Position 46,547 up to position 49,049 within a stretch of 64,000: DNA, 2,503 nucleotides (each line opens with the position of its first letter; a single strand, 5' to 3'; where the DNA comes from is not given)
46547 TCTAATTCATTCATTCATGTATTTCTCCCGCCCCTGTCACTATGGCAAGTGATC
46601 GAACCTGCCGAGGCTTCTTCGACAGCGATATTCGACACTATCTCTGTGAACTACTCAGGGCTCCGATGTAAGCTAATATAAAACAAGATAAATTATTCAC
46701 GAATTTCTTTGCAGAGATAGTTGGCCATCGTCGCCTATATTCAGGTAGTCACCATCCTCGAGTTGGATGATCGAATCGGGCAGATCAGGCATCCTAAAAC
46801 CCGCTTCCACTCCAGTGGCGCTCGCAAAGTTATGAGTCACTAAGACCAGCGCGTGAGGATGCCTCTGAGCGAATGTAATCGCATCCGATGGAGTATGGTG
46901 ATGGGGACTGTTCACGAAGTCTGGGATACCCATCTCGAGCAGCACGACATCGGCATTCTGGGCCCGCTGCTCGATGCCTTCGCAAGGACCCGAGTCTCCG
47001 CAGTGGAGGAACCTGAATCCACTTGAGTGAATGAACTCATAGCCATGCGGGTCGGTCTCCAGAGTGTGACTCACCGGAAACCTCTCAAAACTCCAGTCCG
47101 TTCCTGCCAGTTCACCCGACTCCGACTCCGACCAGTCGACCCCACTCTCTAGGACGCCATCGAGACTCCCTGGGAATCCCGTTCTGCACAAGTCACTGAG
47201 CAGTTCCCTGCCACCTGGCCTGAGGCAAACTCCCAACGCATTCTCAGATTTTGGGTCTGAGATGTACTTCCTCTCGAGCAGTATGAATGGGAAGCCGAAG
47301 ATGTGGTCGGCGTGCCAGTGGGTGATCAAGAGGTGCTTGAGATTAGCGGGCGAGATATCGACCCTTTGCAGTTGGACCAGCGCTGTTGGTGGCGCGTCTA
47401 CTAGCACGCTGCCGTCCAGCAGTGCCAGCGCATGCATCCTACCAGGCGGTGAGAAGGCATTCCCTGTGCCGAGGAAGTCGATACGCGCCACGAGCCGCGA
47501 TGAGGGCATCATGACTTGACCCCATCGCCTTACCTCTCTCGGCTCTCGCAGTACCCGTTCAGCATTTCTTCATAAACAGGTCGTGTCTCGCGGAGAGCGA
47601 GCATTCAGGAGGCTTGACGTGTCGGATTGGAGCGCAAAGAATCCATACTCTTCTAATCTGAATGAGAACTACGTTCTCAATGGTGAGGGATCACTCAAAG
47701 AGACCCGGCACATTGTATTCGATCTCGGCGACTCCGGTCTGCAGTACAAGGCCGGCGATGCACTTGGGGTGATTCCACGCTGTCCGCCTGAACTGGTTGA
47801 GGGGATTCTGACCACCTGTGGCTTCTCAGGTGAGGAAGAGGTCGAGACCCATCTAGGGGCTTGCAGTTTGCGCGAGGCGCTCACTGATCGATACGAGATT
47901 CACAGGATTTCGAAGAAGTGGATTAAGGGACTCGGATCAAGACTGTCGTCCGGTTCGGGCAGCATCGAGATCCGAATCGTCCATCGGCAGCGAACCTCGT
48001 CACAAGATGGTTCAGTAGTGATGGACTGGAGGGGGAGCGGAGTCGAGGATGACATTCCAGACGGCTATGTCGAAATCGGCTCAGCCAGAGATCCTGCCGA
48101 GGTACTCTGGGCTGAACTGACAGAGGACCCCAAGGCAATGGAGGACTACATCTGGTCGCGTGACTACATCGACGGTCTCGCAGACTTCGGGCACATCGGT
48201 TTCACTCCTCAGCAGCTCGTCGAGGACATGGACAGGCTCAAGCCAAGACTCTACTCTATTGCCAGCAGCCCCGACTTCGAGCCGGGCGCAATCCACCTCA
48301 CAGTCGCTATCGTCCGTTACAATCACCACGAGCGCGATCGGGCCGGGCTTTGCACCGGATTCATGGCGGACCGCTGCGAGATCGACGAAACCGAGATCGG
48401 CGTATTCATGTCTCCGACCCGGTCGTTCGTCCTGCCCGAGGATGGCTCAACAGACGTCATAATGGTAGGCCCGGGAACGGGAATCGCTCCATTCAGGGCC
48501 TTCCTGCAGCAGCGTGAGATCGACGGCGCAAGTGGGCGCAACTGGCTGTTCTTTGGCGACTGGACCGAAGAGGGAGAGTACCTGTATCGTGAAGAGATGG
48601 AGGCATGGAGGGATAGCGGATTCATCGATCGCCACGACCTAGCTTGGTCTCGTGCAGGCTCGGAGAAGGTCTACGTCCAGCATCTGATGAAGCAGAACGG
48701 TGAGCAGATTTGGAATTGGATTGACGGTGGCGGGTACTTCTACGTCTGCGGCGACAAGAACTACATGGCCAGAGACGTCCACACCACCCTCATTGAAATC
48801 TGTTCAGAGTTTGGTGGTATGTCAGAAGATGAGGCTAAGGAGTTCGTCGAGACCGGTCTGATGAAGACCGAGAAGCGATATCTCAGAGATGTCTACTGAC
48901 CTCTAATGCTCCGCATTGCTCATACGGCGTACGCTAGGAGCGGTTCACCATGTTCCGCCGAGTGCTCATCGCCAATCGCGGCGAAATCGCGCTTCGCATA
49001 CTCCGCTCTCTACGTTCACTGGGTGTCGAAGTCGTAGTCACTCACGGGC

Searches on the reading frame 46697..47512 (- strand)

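Call 42: search_protein_families(library=pfam, proteins=[window:46697-47512:-], max_evalue=0.00001)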
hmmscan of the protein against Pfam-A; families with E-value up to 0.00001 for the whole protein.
window:46697-47512:- (271 aa): 2 families
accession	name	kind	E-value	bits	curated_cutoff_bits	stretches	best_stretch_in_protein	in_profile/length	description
PF12706.13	Lactamase_B_2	-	1.2e-14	54.9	27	1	36-227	3-199/200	Beta-lactamase superfamily domain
PF00753.33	Lactamase_B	-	4.3e-07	30.5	22.7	1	33-81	15-67/196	Metallo-beta-lactamase superfamily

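Call 43: search_protein_families(library=ncbifam, proteins=[window:46697-47512:-], max_evalue=0.001)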
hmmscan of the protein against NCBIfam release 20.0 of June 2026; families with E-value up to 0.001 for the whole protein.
window:46697-47512:- (271 aa): 8 families
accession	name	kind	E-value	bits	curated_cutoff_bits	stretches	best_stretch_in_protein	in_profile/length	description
TIGR02651.1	RNase_Z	equivalog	3.5e-16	59.1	292.95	1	11-105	2-96/302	ribonuclease Z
NF041851.1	cyc_nuc_deg_phdiest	equivalog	3.1e-13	49.7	400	1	35-195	31-185/253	cyclic nucleotide-degrading phosphodiesterase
NF000801.0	PRK00055.1-3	equivalog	5.5e-13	48.6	252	1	11-80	4-76/307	ribonuclease Z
NF000800.0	PRK00055.1-1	equivalog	5.4e-08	32.2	398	1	37-82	36-81/305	ribonuclease Z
NF041257.1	GntH_guanitoxin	equivalog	5.7e-07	28.7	333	0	144-215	168-237/374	guanitoxin biosynthesis MBL fold metallo-hydrolase GntH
TIGR02649.1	true_RNase_BN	exception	3.4e-06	26.3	563.7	1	36-87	34-85/304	ribonuclease BN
NF000805.0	PRK00055.2-3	equivalog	1.4e-05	24.5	416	1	35-169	33-159/307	ribonuclease Z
NF000806.0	PRK00055.2-4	equivalog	2.9e-05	23.4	363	0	11-104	4-100/280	ribonuclease Z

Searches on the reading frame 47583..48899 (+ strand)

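Call 42: search_protein_families(library=pfam, proteins=[window:47583-48899:+], max_evalue=0.00001)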
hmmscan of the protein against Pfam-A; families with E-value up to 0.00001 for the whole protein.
window:47583-48899:+ (438 aa): 2 families
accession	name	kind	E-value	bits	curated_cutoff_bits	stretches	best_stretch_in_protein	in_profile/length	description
PF00667.26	FAD_binding_1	-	6.7e-26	91.7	32.3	2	194-260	154-222/222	FAD binding domain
PF00175.26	NAD_binding_1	-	3.1e-13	50.8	22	1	294-400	1-108/109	Oxidoreductase NAD-binding domain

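Call 43: search_protein_families(library=ncbifam, proteins=[window:47583-48899:+], max_evalue=0.001)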
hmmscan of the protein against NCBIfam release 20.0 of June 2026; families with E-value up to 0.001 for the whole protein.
window:47583-48899:+ (438 aa): 7 families
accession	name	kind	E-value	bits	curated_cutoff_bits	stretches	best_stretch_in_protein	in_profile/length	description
NF004859.0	PRK06214.1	equivalog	1.5e-110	370.4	432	2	191-438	295-539/539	sulfite reductase subunit alpha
TIGR01931.1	cysJ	equivalog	1.1e-109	367.7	668.15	2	178-438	341-597/597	assimilatory sulfite reductase (NADPH) flavoprotein subunit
NF008197.0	PRK10953.1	equivalog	4.6e-96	322.4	838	2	178-438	345-601/601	NADPH-dependent assimilatory sulfite reductase flavoprotein subunit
NF058510.1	bifunc_CpcD_PetH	exception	7e-29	100.8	635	2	205-412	164-385/405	bifunctional rod-capping linker CpcD/ferredoxin--NADP reductase PetH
NF045929.1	FNRPetHCyano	equivalog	1.4e-26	93.3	600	2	205-411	168-390/411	ferredoxin--NADP reductase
TIGR03224.1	benzo_boxA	equivalog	3e-23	82.4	459.2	1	205-413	182-392/411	benzoyl-CoA 2,3-epoxidase subunit BoxA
NF009805.0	PRK13289.1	equivalog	0.00025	20.1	432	1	215-402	199-376/399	NO-inducible flavohemoprotein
